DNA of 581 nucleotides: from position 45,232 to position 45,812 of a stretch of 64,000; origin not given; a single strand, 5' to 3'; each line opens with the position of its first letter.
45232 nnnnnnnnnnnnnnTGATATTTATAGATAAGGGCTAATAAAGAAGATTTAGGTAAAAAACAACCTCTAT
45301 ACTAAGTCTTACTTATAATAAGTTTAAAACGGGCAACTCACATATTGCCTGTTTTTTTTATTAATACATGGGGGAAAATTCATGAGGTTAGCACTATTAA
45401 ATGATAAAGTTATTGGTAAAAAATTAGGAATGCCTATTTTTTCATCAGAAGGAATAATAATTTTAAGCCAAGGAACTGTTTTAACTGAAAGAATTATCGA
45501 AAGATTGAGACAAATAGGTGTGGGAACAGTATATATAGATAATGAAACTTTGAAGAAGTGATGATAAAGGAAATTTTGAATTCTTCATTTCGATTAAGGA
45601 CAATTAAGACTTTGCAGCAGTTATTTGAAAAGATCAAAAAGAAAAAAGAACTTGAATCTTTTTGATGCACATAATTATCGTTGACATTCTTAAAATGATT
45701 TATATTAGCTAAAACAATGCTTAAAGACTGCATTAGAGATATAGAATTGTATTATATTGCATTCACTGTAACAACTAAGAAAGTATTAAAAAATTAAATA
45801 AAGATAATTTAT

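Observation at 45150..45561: Second c-di-GMP riboswitch controlling only a 59-aa ORF that looks like the detached N-terminus of an HD-GYP protein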

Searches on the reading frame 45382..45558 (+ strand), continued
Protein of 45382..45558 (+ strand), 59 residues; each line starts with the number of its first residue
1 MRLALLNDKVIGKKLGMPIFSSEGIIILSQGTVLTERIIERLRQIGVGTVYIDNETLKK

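Call 46: find_encoding_contigs(protein=P0149, flank=2500, max_places=2)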
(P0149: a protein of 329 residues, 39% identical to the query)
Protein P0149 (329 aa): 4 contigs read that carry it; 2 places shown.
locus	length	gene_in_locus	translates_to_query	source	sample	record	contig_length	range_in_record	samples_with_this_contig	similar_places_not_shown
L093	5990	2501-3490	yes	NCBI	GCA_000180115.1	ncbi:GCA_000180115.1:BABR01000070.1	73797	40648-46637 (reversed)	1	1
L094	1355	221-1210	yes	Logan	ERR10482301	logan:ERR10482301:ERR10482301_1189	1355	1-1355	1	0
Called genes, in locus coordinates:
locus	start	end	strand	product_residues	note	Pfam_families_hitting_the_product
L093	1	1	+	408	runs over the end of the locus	PF19886:DUF6359, PF04231:Endonuclease_1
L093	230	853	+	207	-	-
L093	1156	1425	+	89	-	PF08765:Mor (faint)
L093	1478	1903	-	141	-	PF11578:DUF3237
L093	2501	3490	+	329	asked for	PF13487:HD_5 (weak), PF01966:HD (weak)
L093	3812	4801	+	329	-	PF13487:HD_5 (faint), PF08668:HDOD (weak), PF01966:HD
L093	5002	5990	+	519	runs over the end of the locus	PF00128:Alpha-amylase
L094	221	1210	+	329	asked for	PF13487:HD_5 (weak), PF01966:HD (weak)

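Call 47: find_encoding_contigs(protein=P0072, flank=2500, max_places=2)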
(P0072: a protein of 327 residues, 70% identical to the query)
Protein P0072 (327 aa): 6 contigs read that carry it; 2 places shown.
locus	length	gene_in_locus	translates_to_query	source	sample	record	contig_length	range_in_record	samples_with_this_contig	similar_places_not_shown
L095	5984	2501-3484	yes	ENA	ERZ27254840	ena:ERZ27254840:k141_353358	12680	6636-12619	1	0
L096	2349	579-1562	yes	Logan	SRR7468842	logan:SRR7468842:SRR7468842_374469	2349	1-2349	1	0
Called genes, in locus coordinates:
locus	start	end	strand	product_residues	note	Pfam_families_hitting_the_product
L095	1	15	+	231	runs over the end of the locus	PF20730:YetF_N (weak), PF04239:DUF421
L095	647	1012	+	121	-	PF00903:Glyoxalase, PF13669:Glyoxalase_4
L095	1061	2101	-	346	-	PF05343:Peptidase_M42, PF01546:Peptidase_M20 (weak)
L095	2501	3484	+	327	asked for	PF01966:HD, PF13487:HD_5 (weak)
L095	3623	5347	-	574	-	PF02203:TarH, PF12729:4HB_MCP_1, PF00015:MCPsignal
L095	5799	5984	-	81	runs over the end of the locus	?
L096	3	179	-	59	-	?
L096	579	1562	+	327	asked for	PF01966:HD, PF13487:HD_5 (weak)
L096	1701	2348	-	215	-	?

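Call 60: list_cluster_members(proteins=[P0042, P0033, P0057, P0038, P0032, P0066, P0045, P0040, P0030, P0025])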
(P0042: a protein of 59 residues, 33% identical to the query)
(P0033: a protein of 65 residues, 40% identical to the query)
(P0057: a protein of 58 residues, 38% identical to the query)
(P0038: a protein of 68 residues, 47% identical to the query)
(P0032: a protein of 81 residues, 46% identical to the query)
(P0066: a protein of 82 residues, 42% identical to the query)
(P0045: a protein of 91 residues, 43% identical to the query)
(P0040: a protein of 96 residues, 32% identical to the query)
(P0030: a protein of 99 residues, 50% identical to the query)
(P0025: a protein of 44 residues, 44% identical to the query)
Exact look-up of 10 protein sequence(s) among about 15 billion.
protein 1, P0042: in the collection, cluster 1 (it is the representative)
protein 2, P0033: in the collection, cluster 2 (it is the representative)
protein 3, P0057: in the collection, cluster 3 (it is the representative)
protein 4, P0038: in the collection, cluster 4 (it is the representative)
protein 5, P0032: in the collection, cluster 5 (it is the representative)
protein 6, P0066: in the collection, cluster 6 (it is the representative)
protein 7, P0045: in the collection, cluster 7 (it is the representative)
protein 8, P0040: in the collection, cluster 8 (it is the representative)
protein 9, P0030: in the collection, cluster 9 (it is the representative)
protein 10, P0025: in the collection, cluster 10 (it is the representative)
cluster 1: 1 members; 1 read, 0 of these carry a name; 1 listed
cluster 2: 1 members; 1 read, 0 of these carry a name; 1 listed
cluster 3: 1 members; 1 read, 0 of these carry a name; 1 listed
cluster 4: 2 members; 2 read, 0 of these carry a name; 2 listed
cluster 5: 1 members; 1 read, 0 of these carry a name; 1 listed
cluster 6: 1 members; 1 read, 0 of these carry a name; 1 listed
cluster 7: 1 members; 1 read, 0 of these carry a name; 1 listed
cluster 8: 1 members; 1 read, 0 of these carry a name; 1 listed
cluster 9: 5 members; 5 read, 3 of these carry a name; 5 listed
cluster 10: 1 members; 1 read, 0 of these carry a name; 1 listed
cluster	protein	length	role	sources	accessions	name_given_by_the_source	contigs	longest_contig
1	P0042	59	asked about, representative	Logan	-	-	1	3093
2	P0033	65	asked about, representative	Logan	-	-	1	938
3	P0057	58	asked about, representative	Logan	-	-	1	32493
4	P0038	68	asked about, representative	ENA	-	-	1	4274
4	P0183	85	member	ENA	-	-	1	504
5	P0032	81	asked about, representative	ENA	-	-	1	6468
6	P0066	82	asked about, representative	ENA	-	-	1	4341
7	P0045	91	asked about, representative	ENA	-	-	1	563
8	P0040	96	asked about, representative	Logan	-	-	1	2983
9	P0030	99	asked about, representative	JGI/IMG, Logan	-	hypothetical protein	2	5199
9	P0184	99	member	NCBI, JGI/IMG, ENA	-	hypothetical protein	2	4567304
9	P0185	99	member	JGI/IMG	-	hypothetical protein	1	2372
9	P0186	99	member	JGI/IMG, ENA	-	-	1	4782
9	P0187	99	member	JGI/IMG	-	-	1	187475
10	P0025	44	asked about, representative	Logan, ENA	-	-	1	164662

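Call 66: predict_structure(alignment_id=A4)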
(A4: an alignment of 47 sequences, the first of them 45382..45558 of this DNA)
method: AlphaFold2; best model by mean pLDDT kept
length: 59 residues; sequences in the alignment: 47
mean_pLDDT: 91.8   pTM: 0.73
mean pLDDT of the five models: 91.8, 91.5, 90.9, 90.3, 89.7
residues with pLDDT >= 90: 53; 70-90: 1; 50-70: 3; < 50: 2
segments of 3 or more residues with pLDDT < 50: none
pLDDT, mean of each block of 10 residues (from residue 1): 95 96 94 97 96 69
secondary structure, 60 per line:
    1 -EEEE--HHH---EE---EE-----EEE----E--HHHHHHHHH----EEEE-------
elements in order: E2-5 E26-28 H36-44 E49-52

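Call 68: fold_search(model_id=the predicted structure, library=pdb)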
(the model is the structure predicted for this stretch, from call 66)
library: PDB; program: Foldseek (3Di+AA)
matches with E <= 10: 456; with E <= 0.001: 0
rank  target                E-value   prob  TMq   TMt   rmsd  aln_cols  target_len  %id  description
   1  8qti_D                8.8e-03  1.00  0.63  0.03   1.5        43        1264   23  Mycobacterium smegnatis RNAP open promoter complex with SigmaA and RbpA (released 2024-10-02)
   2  8r6r_D                2.1e-02  1.00  0.66  0.04   2.5        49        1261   20  Mycobacterium smegnatis RNA polymerase RP2-like transcription initiation complex with SigmaA, RbpA and open promoter D (released 2024-10-02)
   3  7p5x_AD               2.6e-02  1.00  0.62  0.03   1.6        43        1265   23  Mycobacterial RNAP with transcriptional activator PafBC (released 2021-12-22)
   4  1xi8_B                2.7e-02  1.00  0.77  0.19   1.3        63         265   24  Molybdenum cofactor biosynthesis protein from Pyrococcus furiosus Pfu-1657500-001 (released 2004-11-30)
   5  9n9q_F                2.7e-02  1.00  0.67  0.04   9.1        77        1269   18  Cryo-EM structure of the RNA-guided transcription complex (released 2025-12-24)
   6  6dcf_D                3.1e-02  1.00  0.70  0.04   2.1        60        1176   20  Crystal structure of a Mycobacterium smegmatis transcription initiation complex with Rifampicin-resistant RNA polymera (released 2018-09-05)
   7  6jcy_D                3.3e-02  1.00  0.70  0.04   2.1        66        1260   17  Mycobacterium tuberculosis RNA polymerase transcription initiation open complex with a chimeric ECF sigma factor sigH/ (released 2019-05-29)
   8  8q3i_D                3.6e-02  1.00  0.70  0.04   3.5        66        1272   17  Mycobacterium smegmatis RNA polymerase in complex with HelD, SigA and RbpA in State I (released 2024-08-14)
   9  9e7y_D                3.6e-02  1.00  0.63  0.03   1.6        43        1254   23  De Novo Mycobacterium tuberculosis transcription initiation promoter complex with 7-mer RNA and disordered Beta' Lid e (released 2025-10-01)
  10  6pst_J                3.6e-02  1.00  0.63  0.04   1.9        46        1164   22  Escherichia coli RNA polymerase promoter unwinding intermediate (TRPi1.5b) with TraR and mutant rpsT P2 promoter (released 2020-03-25)
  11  7mkp_C                3.6e-02  0.97  0.50  0.03   3.8        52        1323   19  Escherichia coli RNA polymerase core enzyme (released 2021-06-23)
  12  1xi8_A                3.8e-02  1.00  0.76  0.18   1.4        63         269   24  Molybdenum cofactor biosynthesis protein from Pyrococcus furiosus Pfu-1657500-001 (released 2004-11-30)
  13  6yys_D                3.8e-02  1.00  0.63  0.03   1.4        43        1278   23  Structure of Mycobacterium smegmatis HelD protein in complex with RNA polymerase core - State II, primary channel enga (released 2020-11-04)
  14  9wsm_D                3.8e-02  1.00  0.63  0.03   1.5        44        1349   23  Cryo-EM structure of Sigma28-RNAP open promoter complex from Pseudomonas aeruginosa (released 2026-02-25)
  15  8r6p_D                3.8e-02  1.00  0.62  0.03   1.5        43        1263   23  Mycobacterium smegnatis RNA polymerase RP2-like transcription initiation complex with SigmaA, RbpA, HelD N-terminal do (released 2024-10-02)
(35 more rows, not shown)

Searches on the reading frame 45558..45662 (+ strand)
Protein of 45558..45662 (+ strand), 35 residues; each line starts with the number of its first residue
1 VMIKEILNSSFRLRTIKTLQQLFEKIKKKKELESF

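Call 4: search_protein_families(library=pfam, proteins=[window:45558-45662:+], max_evalue=1)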
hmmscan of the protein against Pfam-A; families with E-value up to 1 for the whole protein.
seq(35 aa): 1 family
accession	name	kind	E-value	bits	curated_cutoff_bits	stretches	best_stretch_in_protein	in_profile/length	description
PF21581.3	SCD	-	0.085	13.6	27.5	1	8-35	43-70/75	Stromalin conservative domain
